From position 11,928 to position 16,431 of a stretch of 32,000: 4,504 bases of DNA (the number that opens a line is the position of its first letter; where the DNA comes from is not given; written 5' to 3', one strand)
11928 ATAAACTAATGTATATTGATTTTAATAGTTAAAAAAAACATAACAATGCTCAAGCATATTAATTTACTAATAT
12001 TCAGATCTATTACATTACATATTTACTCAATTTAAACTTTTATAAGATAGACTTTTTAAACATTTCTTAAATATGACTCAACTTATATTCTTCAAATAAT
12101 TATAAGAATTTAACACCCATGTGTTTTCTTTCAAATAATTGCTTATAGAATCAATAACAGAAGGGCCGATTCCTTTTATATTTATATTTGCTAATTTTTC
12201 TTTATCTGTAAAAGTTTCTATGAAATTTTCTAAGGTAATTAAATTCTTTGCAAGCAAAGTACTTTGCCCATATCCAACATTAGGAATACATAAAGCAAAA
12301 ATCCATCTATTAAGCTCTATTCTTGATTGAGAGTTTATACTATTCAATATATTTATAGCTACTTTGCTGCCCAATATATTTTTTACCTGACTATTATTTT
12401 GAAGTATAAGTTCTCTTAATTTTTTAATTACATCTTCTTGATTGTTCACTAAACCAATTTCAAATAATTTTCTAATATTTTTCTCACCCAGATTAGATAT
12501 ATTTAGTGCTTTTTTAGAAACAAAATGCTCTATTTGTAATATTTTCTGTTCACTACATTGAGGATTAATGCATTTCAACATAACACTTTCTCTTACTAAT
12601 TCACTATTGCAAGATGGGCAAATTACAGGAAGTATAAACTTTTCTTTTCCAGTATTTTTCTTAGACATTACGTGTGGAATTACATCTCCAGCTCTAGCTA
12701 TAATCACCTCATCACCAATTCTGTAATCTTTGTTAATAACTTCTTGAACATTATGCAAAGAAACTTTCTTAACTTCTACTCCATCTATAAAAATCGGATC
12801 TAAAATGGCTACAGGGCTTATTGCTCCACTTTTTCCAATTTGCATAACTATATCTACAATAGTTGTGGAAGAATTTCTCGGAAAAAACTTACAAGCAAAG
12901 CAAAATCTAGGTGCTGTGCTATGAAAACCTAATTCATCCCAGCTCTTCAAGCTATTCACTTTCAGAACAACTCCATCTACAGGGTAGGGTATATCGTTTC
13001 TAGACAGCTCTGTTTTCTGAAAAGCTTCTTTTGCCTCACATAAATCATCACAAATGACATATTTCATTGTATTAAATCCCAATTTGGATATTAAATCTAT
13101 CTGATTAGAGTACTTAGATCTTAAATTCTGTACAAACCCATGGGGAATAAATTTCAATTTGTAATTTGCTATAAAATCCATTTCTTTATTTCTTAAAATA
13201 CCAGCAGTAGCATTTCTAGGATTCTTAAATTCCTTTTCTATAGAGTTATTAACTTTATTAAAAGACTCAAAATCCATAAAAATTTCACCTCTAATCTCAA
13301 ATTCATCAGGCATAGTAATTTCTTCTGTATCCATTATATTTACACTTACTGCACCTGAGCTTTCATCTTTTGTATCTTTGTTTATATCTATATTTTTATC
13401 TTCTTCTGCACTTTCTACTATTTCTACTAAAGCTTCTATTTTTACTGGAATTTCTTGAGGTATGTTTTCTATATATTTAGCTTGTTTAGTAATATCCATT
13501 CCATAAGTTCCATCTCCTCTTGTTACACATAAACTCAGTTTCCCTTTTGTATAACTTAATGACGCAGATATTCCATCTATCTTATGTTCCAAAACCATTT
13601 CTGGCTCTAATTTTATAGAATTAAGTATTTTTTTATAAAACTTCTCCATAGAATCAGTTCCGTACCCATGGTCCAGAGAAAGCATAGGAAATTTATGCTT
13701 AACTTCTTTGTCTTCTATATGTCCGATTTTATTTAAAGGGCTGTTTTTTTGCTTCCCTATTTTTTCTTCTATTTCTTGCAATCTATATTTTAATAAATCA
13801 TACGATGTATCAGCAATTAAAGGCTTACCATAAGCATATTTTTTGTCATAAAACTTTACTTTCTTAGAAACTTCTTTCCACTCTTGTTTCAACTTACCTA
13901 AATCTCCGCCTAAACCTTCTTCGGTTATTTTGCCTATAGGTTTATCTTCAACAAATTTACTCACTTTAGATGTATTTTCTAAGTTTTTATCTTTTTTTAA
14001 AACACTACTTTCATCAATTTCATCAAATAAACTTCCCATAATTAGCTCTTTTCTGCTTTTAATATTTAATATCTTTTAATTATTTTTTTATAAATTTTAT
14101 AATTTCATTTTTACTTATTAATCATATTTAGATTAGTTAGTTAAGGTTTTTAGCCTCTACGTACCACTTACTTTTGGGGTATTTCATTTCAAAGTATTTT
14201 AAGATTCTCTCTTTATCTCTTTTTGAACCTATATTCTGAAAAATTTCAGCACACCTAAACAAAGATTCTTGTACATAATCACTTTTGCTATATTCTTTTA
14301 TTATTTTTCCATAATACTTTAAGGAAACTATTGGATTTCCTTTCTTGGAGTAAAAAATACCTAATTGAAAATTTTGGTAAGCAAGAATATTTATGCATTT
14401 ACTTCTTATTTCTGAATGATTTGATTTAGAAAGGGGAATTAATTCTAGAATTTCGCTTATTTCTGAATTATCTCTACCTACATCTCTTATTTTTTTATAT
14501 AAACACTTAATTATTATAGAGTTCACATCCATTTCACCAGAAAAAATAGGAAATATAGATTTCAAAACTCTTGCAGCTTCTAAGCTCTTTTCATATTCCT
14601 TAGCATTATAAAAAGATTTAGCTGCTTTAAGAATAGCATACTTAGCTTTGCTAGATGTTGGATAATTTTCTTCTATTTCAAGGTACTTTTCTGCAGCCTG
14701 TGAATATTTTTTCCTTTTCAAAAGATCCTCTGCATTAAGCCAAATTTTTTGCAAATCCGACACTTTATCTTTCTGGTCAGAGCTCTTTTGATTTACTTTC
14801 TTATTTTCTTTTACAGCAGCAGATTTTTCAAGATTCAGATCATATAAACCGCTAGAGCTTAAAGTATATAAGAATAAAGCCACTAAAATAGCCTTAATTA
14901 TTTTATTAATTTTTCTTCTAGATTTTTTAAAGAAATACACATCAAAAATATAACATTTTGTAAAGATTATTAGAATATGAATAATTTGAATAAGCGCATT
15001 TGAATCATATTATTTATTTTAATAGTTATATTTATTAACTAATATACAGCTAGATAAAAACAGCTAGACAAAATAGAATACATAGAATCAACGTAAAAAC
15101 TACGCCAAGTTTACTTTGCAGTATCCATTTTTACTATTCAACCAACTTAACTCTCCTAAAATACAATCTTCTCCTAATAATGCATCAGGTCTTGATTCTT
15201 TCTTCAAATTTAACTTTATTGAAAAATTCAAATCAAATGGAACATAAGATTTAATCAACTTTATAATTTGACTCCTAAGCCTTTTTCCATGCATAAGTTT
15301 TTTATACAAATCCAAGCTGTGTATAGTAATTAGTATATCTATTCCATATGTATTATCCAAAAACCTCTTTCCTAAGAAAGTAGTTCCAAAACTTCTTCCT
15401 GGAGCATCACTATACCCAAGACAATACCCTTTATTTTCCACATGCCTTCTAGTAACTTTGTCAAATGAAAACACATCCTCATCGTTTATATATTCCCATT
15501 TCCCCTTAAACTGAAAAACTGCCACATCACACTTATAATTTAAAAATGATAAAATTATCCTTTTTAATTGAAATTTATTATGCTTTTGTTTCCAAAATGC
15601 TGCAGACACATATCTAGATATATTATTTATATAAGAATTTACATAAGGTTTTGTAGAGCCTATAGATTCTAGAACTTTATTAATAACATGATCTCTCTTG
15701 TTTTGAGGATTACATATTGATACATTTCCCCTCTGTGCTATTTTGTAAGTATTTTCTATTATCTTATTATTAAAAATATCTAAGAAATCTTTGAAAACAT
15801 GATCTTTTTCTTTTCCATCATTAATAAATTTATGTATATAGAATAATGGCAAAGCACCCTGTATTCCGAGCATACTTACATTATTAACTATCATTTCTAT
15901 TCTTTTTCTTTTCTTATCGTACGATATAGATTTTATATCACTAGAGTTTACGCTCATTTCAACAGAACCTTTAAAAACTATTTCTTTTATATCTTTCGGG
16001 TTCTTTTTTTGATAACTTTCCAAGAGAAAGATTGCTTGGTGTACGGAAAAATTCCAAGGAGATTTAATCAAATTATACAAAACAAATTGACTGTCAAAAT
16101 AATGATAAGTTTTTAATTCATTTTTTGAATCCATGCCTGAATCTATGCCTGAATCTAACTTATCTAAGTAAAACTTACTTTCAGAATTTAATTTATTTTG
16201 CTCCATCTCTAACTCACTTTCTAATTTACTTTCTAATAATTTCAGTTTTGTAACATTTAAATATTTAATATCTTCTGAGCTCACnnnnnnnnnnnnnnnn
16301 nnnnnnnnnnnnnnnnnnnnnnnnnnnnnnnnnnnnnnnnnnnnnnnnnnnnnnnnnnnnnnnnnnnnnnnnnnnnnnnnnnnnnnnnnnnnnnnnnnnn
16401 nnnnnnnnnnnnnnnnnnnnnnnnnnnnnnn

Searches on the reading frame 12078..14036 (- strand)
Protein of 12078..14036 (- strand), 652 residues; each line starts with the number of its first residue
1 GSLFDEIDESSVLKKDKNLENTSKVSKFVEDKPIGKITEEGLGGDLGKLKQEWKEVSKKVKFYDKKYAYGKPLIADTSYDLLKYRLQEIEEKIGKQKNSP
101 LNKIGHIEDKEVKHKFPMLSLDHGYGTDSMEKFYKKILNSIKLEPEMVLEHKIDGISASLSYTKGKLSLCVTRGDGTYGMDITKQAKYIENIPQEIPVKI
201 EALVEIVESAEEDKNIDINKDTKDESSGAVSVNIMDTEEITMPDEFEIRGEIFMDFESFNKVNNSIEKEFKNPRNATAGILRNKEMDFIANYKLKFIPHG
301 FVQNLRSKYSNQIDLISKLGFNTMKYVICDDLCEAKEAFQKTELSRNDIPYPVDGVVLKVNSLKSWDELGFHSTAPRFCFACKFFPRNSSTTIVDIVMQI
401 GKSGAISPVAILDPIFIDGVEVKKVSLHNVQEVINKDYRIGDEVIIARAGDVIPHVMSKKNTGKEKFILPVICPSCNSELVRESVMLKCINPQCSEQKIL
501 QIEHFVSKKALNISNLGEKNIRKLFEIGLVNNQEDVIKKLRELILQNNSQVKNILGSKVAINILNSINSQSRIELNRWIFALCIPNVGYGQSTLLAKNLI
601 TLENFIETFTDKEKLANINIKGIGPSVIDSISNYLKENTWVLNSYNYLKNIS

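Call 6: search_protein_families(library=pfam, proteins=[window:12078-14036:-], max_evalue=0.001)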
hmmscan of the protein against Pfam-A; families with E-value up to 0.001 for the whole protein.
window:12078-14036:- (652 aa): 4 families
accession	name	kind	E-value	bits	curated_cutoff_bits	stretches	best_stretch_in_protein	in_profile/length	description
PF01653.23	DNA_ligase_aden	-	4.7e-61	206.9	27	2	241-386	97-252/253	NAD-dependent DNA ligase adenylation domain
PF03120.22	DNA_ligase_OB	-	3.2e-24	85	32.9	1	391-459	2-70/79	NAD-dependent DNA ligase OB-fold domain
PF12826.13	HHH_2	-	1.5e-06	28.7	27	1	578-638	2-58/64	Helix-hairpin-helix motif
PF03119.21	DNA_ligase_ZBD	-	0.00013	22.2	25.8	1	473-494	2-25/27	NAD-dependent DNA ligase C4 zinc finger domain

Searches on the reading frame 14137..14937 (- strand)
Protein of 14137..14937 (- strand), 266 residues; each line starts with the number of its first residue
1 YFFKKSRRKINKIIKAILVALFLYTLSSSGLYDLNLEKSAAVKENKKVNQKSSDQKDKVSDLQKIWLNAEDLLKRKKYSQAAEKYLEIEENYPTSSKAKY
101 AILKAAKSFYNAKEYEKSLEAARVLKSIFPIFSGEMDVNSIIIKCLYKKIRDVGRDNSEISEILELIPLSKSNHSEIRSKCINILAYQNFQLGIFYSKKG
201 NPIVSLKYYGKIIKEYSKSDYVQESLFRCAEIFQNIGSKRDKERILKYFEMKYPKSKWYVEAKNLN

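Call 6: search_protein_families(library=pfam, proteins=[window:14137-14937:-], max_evalue=0.001)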
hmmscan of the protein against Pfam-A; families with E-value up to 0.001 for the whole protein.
window:14137-14937:- (266 aa): 2 families
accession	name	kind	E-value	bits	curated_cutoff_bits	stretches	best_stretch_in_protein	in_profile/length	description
PF13525.12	YfiO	-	2.1e-10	41.2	25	1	63-244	6-199/203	Outer membrane lipoprotein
PF13174.12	TPR_6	-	1.3e-06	29.1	26.3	0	100-130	1-31/33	Tetratricopeptide repeat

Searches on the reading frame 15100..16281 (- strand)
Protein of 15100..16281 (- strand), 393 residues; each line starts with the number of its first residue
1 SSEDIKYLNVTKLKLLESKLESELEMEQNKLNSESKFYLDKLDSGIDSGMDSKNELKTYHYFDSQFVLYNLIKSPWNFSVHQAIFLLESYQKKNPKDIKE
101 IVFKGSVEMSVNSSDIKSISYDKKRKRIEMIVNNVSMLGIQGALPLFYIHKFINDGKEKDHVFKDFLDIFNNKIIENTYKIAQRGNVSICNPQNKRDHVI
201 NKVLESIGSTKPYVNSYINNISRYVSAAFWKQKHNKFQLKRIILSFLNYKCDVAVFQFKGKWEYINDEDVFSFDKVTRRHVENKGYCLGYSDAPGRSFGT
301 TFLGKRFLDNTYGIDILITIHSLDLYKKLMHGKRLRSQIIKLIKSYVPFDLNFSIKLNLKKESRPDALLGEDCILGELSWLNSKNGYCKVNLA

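Call 7: search_protein_families(library=pfam, proteins=[window:15100-16281:-], max_evalue=0.001)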
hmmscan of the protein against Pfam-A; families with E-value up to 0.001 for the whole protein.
window:15100-16281:- (393 aa): 1 family
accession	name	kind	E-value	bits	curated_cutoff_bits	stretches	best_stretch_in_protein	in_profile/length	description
PF06996.16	T6SS_TssG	-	7.9e-38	130.9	24.6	1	75-381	2-303/304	Type VI secretion, TssG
